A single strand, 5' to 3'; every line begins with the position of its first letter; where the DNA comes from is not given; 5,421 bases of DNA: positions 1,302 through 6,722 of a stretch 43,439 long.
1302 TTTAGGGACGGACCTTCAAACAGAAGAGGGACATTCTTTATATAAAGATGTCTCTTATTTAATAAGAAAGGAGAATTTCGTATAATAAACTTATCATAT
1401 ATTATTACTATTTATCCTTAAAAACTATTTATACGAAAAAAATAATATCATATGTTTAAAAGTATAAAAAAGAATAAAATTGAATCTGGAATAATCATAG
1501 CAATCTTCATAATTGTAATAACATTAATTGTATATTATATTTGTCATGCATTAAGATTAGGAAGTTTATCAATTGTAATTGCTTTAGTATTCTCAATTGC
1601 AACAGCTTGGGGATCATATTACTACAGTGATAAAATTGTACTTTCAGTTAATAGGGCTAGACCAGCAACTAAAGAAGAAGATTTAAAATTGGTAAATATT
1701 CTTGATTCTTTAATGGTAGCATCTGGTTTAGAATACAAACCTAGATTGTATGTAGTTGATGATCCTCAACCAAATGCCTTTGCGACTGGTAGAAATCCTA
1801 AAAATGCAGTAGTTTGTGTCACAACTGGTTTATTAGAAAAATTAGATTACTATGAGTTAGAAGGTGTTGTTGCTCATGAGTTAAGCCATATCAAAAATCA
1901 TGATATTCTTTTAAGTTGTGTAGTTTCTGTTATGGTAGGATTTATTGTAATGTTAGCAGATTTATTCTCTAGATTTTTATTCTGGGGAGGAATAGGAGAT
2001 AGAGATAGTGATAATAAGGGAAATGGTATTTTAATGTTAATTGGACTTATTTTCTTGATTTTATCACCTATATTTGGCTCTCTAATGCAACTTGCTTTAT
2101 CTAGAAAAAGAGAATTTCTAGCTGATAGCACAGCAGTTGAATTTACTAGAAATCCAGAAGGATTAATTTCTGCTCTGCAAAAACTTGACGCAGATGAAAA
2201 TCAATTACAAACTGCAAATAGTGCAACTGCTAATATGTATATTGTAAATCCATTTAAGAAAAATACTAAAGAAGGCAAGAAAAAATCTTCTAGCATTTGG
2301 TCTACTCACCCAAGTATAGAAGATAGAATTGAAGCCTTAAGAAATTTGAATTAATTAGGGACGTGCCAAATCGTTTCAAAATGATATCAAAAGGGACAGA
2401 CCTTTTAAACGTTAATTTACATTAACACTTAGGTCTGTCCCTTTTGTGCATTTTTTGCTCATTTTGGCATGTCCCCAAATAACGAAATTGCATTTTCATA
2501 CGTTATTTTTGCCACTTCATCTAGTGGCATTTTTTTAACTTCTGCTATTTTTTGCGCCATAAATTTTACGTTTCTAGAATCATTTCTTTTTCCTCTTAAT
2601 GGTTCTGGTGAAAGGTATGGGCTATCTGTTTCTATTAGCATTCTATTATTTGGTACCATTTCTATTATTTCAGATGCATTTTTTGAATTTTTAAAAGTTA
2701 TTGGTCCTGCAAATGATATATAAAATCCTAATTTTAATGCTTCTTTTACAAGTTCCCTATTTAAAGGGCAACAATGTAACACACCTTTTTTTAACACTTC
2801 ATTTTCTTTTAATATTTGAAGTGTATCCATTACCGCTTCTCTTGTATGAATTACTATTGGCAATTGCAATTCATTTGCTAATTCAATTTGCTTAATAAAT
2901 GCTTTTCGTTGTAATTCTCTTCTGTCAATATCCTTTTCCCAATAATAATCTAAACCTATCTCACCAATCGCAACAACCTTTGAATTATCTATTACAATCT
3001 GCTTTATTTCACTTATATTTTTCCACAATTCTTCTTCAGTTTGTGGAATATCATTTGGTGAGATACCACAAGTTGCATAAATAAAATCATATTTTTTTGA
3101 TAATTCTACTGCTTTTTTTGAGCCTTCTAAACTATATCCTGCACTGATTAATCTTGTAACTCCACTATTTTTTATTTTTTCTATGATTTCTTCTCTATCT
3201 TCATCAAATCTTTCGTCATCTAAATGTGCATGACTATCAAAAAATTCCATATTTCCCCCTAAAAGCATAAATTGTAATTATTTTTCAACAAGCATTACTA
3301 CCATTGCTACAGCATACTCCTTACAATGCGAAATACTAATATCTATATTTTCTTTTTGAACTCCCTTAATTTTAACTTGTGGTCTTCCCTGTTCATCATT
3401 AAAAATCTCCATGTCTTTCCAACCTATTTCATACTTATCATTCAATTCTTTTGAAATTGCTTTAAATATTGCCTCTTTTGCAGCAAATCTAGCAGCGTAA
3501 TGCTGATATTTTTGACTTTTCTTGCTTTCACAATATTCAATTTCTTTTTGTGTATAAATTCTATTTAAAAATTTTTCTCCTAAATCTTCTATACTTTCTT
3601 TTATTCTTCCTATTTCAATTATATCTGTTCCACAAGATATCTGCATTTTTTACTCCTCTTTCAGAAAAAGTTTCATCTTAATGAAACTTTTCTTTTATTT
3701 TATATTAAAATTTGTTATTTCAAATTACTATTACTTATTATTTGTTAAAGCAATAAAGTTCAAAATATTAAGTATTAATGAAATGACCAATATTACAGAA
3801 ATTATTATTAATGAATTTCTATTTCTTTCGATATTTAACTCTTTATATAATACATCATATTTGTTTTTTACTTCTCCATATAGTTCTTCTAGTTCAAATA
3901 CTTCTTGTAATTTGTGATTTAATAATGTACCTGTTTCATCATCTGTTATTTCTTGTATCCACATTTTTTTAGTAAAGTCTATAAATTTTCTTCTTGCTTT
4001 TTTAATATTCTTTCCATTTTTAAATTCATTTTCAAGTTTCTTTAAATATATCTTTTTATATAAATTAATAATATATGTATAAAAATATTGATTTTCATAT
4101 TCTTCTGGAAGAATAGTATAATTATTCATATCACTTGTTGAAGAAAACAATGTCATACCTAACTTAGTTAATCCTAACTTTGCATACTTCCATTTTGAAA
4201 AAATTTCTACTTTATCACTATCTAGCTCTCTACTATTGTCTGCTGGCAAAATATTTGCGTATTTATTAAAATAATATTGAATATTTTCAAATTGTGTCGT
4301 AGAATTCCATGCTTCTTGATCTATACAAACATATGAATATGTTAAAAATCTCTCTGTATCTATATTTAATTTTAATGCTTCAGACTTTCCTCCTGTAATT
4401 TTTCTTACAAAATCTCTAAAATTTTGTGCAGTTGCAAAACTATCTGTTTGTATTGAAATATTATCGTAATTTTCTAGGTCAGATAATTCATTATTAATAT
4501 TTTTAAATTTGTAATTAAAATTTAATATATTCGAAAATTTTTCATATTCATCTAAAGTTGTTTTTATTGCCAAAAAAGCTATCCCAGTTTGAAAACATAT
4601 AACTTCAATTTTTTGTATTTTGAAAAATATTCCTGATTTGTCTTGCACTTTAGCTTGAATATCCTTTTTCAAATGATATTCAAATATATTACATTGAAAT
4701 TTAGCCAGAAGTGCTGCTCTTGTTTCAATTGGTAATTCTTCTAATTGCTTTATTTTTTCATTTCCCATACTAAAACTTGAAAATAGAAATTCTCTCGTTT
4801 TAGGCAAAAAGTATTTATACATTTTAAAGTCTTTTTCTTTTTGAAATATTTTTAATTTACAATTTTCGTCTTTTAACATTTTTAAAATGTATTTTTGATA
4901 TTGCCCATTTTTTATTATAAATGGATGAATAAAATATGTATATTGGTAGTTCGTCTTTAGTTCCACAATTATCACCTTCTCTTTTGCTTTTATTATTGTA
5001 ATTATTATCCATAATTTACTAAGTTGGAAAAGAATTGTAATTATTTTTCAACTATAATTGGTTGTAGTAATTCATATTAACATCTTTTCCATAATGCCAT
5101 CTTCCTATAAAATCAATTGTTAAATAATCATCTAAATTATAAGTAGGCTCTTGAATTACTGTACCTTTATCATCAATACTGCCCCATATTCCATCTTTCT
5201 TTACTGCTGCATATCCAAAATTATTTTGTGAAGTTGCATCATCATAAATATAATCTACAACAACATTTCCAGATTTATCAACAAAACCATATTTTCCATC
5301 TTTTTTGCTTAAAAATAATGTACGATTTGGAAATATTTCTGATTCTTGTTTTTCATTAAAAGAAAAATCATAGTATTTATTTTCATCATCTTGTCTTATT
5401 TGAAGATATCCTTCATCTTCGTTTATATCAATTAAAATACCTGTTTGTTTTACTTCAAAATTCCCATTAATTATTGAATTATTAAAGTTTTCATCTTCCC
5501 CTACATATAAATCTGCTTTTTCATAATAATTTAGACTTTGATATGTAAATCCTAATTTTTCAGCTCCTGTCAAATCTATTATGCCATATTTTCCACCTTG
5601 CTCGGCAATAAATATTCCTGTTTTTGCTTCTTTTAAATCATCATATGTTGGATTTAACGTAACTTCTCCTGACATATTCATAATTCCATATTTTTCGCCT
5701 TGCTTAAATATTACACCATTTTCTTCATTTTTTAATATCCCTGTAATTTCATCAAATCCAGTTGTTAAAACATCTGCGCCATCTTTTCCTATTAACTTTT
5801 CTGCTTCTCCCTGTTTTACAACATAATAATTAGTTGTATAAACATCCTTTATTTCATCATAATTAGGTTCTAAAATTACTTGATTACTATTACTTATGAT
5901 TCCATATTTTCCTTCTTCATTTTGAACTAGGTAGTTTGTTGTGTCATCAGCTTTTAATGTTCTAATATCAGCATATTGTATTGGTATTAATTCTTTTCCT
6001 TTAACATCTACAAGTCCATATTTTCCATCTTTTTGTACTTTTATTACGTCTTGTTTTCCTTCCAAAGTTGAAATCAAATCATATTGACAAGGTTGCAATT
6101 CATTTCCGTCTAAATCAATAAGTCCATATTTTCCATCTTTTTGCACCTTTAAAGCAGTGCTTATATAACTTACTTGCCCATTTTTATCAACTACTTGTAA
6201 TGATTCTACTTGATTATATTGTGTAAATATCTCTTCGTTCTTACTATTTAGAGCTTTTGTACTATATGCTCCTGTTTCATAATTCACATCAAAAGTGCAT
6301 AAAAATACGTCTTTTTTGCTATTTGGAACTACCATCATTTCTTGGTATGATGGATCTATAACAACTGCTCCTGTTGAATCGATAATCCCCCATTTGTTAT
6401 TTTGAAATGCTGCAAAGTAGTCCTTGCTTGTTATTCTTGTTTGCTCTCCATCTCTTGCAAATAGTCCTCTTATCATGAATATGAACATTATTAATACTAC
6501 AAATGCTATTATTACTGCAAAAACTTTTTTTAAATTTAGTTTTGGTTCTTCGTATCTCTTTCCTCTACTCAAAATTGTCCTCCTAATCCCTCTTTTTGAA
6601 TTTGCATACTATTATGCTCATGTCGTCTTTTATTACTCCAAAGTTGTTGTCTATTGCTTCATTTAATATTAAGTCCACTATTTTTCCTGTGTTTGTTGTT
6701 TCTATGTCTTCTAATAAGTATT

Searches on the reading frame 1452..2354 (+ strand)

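Call 8: search_protein_families(library=pfam, proteins=[window:1452-2354:+], max_evalue=0.01)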
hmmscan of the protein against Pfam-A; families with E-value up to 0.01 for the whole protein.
window:1452-2354:+ (300 aa): 2 families
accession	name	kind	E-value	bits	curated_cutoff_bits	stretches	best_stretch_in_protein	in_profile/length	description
PF01435.24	Peptidase_M48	-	2e-32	113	20.3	1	77-298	4-184/186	Peptidase family M48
PF05569.17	Peptidase_M56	-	0.00063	19.4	31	1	117-160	174-217/296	BlaR1 peptidase M56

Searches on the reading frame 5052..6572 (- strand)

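Call 8: search_protein_families(library=pfam, proteins=[window:5052-6572:-], max_evalue=0.01)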
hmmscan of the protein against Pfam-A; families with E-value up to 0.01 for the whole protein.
window:5052-6572:- (506 aa): 3 families
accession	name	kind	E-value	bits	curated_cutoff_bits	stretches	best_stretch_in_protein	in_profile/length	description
PF14903.11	WG_beta_rep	-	4.7e-36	122.9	25.6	4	428-461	1-33/35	WG containing repeat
PF14603.12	hSH3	-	0.00014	22.7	25.7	0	205-243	43-85/90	Helically-extended SH3 domain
PF03725.20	RNase_PH_C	-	0.0031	17.9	20.8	0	61-79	8-26/67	3' exoribonuclease family, domain 2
